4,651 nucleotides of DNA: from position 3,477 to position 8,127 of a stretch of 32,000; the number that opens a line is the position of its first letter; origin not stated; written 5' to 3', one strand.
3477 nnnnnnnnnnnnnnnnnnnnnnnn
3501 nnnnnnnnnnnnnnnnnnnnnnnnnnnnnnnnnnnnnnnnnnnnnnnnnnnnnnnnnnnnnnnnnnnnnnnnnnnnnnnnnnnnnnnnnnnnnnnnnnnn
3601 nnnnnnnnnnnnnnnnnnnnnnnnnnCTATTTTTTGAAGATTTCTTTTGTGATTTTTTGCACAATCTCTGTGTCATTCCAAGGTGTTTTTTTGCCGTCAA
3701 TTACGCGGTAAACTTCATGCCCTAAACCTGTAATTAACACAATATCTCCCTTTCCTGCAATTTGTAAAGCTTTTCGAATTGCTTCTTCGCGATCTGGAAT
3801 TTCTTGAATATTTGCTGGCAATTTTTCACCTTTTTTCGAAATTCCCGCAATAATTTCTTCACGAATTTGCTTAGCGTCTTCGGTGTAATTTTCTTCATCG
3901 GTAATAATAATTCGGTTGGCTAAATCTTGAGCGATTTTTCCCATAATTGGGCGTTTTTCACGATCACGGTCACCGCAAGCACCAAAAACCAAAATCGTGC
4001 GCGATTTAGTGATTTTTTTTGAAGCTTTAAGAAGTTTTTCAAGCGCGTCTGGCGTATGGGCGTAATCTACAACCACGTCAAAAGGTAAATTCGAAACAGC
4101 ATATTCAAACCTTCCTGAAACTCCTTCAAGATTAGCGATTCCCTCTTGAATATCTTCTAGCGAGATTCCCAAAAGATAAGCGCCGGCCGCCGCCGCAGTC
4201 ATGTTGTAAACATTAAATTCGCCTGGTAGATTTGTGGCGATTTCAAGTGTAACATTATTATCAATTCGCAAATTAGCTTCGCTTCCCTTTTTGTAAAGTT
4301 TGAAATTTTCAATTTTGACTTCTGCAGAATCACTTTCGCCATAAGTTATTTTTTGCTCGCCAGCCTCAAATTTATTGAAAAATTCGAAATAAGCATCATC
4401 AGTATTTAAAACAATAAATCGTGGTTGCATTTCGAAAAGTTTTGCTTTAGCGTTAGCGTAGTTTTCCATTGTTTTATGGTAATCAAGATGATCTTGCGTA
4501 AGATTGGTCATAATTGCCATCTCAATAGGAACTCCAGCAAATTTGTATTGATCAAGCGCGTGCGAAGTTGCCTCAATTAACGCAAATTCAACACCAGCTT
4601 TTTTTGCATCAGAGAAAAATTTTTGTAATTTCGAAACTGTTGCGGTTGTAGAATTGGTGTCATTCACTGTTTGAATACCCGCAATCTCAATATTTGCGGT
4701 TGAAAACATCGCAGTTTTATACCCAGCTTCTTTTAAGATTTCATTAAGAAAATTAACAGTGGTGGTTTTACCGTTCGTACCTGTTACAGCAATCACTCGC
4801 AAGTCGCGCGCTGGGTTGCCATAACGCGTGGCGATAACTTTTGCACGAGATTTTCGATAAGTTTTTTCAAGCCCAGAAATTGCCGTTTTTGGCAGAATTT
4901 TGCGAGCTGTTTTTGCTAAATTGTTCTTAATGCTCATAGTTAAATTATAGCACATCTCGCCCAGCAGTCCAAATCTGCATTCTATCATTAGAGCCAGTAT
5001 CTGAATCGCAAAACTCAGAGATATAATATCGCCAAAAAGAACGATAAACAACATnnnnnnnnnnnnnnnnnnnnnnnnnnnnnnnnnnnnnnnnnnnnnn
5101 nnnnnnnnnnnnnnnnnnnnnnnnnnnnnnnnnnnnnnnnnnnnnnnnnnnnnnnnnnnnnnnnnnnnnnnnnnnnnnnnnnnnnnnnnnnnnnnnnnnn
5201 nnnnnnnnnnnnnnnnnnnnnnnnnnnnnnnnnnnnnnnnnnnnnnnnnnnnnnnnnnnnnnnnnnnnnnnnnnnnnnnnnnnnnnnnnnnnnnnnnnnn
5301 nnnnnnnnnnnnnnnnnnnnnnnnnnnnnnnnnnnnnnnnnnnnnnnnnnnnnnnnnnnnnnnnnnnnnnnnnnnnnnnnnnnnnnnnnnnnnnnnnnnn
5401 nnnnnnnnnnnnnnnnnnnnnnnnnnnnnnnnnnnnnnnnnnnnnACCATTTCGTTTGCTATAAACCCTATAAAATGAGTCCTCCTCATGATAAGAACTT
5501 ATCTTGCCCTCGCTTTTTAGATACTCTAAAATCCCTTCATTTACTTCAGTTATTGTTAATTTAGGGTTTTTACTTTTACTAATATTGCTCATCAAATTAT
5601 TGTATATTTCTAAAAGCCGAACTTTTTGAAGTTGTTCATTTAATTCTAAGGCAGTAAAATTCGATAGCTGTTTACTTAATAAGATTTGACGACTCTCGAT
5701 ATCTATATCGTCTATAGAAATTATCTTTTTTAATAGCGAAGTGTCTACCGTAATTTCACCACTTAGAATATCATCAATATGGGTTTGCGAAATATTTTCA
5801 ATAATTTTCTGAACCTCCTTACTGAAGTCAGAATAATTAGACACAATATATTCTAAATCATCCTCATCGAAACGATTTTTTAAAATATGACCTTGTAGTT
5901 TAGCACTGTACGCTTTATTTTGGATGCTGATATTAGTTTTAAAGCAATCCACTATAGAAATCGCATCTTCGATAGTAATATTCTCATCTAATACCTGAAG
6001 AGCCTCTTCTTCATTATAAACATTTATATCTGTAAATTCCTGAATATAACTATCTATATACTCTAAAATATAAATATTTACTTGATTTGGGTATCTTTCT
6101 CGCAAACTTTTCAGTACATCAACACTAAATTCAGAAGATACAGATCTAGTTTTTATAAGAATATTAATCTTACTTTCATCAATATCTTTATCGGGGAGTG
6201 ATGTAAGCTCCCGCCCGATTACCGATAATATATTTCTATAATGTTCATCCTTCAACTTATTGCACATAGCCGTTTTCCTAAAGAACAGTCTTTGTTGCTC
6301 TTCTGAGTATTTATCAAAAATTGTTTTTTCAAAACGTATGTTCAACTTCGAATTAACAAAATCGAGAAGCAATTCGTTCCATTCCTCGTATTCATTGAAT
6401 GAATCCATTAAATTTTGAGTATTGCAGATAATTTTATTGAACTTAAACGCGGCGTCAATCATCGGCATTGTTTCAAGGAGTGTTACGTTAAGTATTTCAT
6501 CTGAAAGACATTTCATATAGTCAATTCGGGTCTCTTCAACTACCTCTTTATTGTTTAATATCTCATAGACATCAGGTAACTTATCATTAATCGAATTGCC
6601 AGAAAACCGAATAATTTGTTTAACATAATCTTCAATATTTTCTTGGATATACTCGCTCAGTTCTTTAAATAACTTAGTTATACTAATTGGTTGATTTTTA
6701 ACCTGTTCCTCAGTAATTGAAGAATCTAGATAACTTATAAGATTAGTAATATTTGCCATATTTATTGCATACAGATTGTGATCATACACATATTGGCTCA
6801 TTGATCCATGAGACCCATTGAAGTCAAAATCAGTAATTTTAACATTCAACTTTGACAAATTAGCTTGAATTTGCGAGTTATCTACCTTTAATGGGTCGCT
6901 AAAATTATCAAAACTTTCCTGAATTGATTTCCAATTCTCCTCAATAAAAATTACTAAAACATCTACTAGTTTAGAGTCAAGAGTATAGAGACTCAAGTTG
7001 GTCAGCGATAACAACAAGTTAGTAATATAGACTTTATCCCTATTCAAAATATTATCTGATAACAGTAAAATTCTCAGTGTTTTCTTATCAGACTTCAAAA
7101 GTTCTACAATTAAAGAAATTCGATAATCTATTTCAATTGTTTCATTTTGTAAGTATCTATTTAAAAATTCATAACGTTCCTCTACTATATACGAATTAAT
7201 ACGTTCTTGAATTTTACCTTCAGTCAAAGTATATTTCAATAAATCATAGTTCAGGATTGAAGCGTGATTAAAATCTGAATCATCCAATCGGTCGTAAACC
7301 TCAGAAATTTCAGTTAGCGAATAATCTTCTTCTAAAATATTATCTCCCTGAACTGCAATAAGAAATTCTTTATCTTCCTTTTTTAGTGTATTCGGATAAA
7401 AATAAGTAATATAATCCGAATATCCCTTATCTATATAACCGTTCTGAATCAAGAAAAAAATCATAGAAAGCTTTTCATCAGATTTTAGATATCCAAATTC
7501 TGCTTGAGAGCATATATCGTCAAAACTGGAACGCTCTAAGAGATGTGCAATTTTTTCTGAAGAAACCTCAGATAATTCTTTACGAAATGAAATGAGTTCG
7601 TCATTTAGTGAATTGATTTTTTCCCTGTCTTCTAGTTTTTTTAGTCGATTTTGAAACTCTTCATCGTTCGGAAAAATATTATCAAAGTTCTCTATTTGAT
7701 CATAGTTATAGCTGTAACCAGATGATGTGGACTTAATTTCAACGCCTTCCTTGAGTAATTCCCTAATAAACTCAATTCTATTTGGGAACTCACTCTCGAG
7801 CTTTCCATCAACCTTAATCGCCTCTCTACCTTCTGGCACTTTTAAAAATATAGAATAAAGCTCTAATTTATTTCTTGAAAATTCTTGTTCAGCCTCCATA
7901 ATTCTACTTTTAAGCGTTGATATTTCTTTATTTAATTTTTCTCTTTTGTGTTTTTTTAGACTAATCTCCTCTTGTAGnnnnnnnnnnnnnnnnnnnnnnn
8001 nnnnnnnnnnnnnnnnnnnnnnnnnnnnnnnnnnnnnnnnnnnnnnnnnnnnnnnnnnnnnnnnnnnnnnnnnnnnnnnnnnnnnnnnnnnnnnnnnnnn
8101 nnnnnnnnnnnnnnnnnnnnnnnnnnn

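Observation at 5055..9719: Stand-alone KAP/YobI/Tmn-like transmembrane P-loop NTPase on a tRNA-Leu-adjacent, compositionally foreign islet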

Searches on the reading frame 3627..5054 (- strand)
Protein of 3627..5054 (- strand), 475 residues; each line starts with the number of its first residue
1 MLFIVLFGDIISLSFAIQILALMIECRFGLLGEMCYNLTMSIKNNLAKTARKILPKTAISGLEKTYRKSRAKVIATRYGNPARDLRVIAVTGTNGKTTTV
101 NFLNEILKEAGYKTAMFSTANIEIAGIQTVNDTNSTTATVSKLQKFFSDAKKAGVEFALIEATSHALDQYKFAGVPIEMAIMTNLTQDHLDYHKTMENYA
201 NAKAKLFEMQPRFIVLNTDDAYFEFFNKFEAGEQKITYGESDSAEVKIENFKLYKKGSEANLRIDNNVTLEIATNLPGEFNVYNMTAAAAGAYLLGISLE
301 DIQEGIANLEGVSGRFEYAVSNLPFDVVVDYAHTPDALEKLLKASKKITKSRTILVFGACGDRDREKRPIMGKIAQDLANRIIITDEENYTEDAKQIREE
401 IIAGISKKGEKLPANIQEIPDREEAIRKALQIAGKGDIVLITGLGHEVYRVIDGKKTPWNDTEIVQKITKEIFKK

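Call 9: search_protein_families(library=pfam, proteins=[window:3627-5054:-], max_evalue=0.001)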
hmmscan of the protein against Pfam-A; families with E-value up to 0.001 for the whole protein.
window:3627-5054:- (475 aa): 2 families
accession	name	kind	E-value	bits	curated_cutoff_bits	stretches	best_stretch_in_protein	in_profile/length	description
PF08245.18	Mur_ligase_M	-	4.8e-48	164.2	24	1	90-290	1-198/200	Mur ligase middle domain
PF02875.26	Mur_ligase_C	-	1.7e-31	110.1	28.4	1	314-443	1-125/127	Mur ligase, glutamate ligase domain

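Call 18: find_related_loci(query=window:3630-5054:-, collection=genome_contigs, flank=10000)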
Query window:3630-5054:- (475 aa) in genome_contigs; peptide patterns used: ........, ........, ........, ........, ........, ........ (x = any residue, [..] = any of these).
600 stretches matched a pattern (row limit reached: there are more); 589 encode a relative of the query (tblastn E <= 1e-3); the best 80 are kept; 80 distinct loci.
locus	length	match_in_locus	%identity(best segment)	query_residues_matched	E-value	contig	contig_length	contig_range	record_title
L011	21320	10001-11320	98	36-475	0e+0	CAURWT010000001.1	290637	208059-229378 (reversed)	MAG TPA_asm: uncultured Candidatus Saccharimonas sp. isolate ERR9969181_bin.14_MetaWRAP_v1.3_MAG genome assembly, contig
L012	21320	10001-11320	98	36-475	0e+0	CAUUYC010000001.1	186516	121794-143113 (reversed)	MAG TPA_asm: uncultured Candidatus Saccharimonas sp. isolate SRR13061492_bin.11_MetaWRAP_v1.3_MAG genome assembly, conti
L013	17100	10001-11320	98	36-475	0e+0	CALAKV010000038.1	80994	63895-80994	MAG TPA_asm: uncultured bacterium isolate SRR8114071_bin.2_CONCOCT_v1.1_MAG genome assembly, contig: ERZ1740198.20, whol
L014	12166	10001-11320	96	36-475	0e+0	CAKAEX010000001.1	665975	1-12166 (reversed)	TPA_asm: uncultured bacterium isolate DRR214962_bin.8_metaWRAP_v1.1_MAG genome assembly, contig: BNJV01000132, whole gen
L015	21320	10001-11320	95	36-475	0e+0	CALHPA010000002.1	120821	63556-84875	MAG TPA_asm: uncultured bacterium isolate ERR589661_bin.16_CONCOCT_v1.1_MAG genome assembly, contig: ERZ773081.24, whole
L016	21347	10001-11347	89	27-475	0e+0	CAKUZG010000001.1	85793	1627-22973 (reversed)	MAG: uncultured Candidatus Saccharibacteria bacterium isolate REFINED_METABAT215_TOP10_CONTIGS_1500_ASSEMBLY_K77_MERGED_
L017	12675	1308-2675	64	11-465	0e+0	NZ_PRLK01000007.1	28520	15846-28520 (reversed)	Candidatus Nanogingivalis gingivitcus strain TM7_CMJM_G6_1_HOT_870 G6CMJM_7, whole genome shotgun sequence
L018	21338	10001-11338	60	20-468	0e+0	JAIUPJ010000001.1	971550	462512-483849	MAG: Patescibacteria group bacterium isolate SACCH1 spades-bin.103~NODE_9_length_971550_cov_10.4805, whole genome shotgu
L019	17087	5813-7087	60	42-468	2e-179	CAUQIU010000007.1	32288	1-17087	MAG TPA_asm: uncultured Candidatus Saccharibacteria bacterium isolate ERR9968750_bin.32_MetaWRAP_v1.3_MAG genome assembl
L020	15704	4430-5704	60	42-468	3e-179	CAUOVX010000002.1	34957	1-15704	MAG TPA_asm: uncultured Candidatus Saccharibacteria bacterium isolate SRR8290077_bin.18_MetaWRAP_v1.3_MAG genome assembl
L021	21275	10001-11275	60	42-468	4e-179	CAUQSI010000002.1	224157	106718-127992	MAG TPA_asm: uncultured Candidatus Saccharibacteria bacterium isolate ERR9968788_bin.6_MetaWRAP_v1.3_MAG genome assembly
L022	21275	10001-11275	60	42-468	4e-179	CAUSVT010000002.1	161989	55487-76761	MAG TPA_asm: uncultured Candidatus Saccharibacteria bacterium isolate SRR15001311_bin.7_MetaWRAP_v1.3_MAG genome assembl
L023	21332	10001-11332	60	28-475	3e-179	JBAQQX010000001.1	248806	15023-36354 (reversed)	MAG: Candidatus Saccharimonadales bacterium isolate MFD12015_ilm_asm_bin4 k127_187969, whole genome shotgun sequence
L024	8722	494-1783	62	35-468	2e-179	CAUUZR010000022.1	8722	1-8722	MAG TPA_asm: uncultured Candidatus Saccharibacteria bacterium isolate SRR23388429_bin.11_MetaWRAP_v1.3_MAG genome assemb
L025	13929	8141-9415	59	42-468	5e-179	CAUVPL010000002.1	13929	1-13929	MAG TPA_asm: uncultured Candidatus Saccharibacteria bacterium isolate ERR10083881_bin.6_MetaWRAP_v1.3_MAG genome assembl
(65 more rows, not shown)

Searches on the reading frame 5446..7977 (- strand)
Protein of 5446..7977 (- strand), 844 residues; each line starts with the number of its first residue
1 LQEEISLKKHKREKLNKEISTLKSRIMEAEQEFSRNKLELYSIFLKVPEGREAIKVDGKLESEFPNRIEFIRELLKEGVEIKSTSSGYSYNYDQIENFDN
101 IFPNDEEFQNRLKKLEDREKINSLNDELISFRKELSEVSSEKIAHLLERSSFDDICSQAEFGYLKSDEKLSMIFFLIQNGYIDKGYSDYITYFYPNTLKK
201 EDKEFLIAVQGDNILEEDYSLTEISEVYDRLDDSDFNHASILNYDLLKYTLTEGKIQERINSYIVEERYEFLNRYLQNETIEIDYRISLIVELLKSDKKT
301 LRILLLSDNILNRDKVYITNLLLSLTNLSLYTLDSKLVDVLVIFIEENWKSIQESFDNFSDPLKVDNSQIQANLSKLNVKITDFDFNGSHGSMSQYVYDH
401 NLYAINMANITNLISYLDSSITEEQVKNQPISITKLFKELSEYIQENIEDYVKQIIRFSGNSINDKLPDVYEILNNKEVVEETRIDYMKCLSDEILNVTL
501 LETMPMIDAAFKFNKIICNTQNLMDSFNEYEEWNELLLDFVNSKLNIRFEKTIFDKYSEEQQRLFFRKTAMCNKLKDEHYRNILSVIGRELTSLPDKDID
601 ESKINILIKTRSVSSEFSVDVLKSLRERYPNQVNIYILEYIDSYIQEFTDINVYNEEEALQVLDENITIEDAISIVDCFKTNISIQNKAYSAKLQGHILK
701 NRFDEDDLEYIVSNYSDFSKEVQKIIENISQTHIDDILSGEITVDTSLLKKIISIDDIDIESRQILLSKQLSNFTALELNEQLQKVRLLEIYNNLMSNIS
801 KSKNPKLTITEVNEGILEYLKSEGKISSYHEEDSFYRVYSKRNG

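Call 52: predict_structure(alignment_id=A3)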
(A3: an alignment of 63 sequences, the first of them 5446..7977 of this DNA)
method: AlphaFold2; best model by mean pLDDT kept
length: 844 residues; sequences in the alignment: 63
mean_pLDDT: 89.3   pTM: 0.57
mean pLDDT of the five models: 89.3, 89.1, 88.5, 87.4, 86.8
residues with pLDDT >= 90: 556; 70-90: 248; 50-70: 28; < 50: 12
segments of 3 or more residues with pLDDT < 50: 186-195
pLDDT, mean of each block of 10 residues (from residue 1): 81 91 91 89 86 88 89 87 73 82 85 91 91 87 82 81 71 77 54 55 86 90 89 90 95 87 94 94 92 92 95 93 91 92 95 81 70 94 89 91 96 95 95 96 96 94 95 96 97 95 95 96 94 95 94 96 95 96 93 85 95 92 92 94 90 90 91 91 91 94 94 94 94 89 90 90 91 89 92 87 87 91 89 90 64
secondary structure, 60 per line:
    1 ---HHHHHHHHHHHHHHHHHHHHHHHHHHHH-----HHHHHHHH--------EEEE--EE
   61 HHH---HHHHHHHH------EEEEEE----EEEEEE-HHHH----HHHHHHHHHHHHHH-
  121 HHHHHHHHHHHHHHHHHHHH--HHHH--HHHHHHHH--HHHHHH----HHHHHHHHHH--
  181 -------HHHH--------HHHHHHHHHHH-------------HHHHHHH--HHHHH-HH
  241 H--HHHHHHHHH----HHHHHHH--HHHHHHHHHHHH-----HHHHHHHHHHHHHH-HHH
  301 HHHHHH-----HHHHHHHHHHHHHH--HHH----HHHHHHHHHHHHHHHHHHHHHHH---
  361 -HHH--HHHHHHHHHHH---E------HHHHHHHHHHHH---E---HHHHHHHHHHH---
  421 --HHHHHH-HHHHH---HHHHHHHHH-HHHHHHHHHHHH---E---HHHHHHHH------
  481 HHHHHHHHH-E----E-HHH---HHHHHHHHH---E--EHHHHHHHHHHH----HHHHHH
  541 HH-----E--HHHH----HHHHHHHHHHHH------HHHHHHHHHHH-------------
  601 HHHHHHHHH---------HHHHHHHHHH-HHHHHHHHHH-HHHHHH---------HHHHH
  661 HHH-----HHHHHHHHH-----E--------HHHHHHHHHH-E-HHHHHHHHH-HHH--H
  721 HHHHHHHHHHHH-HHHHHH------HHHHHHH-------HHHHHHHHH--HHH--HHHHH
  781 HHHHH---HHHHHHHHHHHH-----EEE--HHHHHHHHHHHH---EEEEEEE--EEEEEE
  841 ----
elements in order (helices of 4 or more, strands of 3 or more residues): H4-31 H37-44 E53-56 H67-74 E81-86 E91-96 H98-101 H106-119 H121-140 H143-146 H149-156 H159-164 H169-178 H188-191 H200-210 H224-230 H233-237 H244-252 H257-263 H266-277 H283-296 H298-306 H312-325 H335-357 H367-377 H388-399 H407-417 H423-428 H430-434 H438-446 H448-459 H467-474 H481-489 H504-512 H520-530 H535-542 H551-554 H559-570 H577-587 H601-609 H619-628 H630-639 H641-646 H656-663 H669-677 H692-701 H705-713 H720-732 H734-739 H746-752 H760-768 H776-785 H789-800 E806-808 H811-822 E826-832 E835-840
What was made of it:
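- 5578..7548 (-): Distal arm: a long alpha-solenoid (residues about 564-1220). AF2 pLDDT 89.3, all-helical (call 52).
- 5458..5562 (-): Small C-terminal strand-helix-strand-strand domain (residues about 1226-1260). DSSP of the AF2 model (call 52).
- On Tmn / YobI family: AF2 pLDDT 89.3 (call 52).
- It shows a coiled coil with a small alpha/beta domain followed by a long solenoid (call 52).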

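Call 55: fold_search(model_id=the predicted structure, library=pdb)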
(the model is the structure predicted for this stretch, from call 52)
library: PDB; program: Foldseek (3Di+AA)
matches with E <= 10: 778; with E <= 0.001: 0
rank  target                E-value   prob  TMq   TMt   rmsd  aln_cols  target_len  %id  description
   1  8h5b_A                1.1e-03  0.75  0.10  0.10  38.2       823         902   11  The cryo-EM structure of nuclear transport receptor Kap114p complex with yeast TATA-box binding protein (released 2023-09-20)
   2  5frp_B                2.3e-03  0.75  0.11  0.13  26.6       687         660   12  Structure of the Pds5-Scc1 complex and implications for cohesin function (released 2016-03-02)
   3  7q4o_A                2.9e-03  0.87  0.13  0.13  38.3       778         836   11  Substrate-bound A-like U2 snRNP (released 2022-03-30)
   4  5ysu_C                3.3e-03  0.69  0.11  0.09  27.1       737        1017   11  Plumbagin in complex with CRM1-RanM189D-RanBP1 (released 2018-11-21)
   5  9vm1_C                3.8e-03  0.85  0.13  0.12  26.1       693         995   11  MVM NS2 mutant Nm42 in complex with CRM1-Ran-RanBP1 (released 2025-08-06)
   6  7z8r_D                4.0e-03  0.57  0.11  0.09  33.2       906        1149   11  CAND1-CUL1-RBX1 (released 2023-04-19)
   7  8cwy_A                4.2e-03  0.33  0.06  0.09  37.3       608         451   10  Accurate computational design of genetically encoded 3D protein crystals (released 2023-11-01)
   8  5di9_C                4.3e-03  0.75  0.12  0.11  28.2       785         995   12  Crystal Structure of hRio2 NES Reverse Mutant Peptide in complex with CRM1-Ran-RanBP1 (released 2015-09-16)
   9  6q84_D                4.3e-03  0.47  0.10  0.09  34.0       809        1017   12  Crystal structure of RanGTP-Pdr6-eIF5A export complex (released 2019-05-01)
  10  3zjy_B                4.7e-03  0.82  0.14  0.13  40.3       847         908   11  Crystal Structure of Importin 13 - RanGTP - eIF1A complex (released 2013-04-10)
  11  8f0x_A                4.7e-03  0.41  0.08  0.07  39.6       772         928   12  Cryo-EM structure of Kap114 bound to H2A-H2B (released 2023-07-26)
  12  8tl9_A                4.9e-03  0.57  0.11  0.06  36.4       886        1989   10  Human Type 3 IP3 Receptor - Resting State (+IP3/ATP) (released 2023-11-08)
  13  9n73_SP               5.1e-03  0.63  0.11  0.07  29.6       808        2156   12  SSU processome maturation and disassembly, State G (released 2025-10-29)
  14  6m60_C                5.1e-03  0.51  0.09  0.08  28.4       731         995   11  Plumbagin in complex with CRM1#-Ran-RanBP1 (released 2021-06-09)
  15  8tkf_A                5.5e-03  0.54  0.11  0.06  35.4       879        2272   10  Human Type 3 IP3 Receptor - Activated State (+IP3/ATP/JD Ca2+) (released 2023-11-08)
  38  9hfl_A                1.5e-02  0.30  0.09  0.08  43.2      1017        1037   11  Cryo-EM structure of the human snRNA export complex comprising CBC-PHAX-CRM1-RanGTP and capped-RNA (released 2025-07-16)
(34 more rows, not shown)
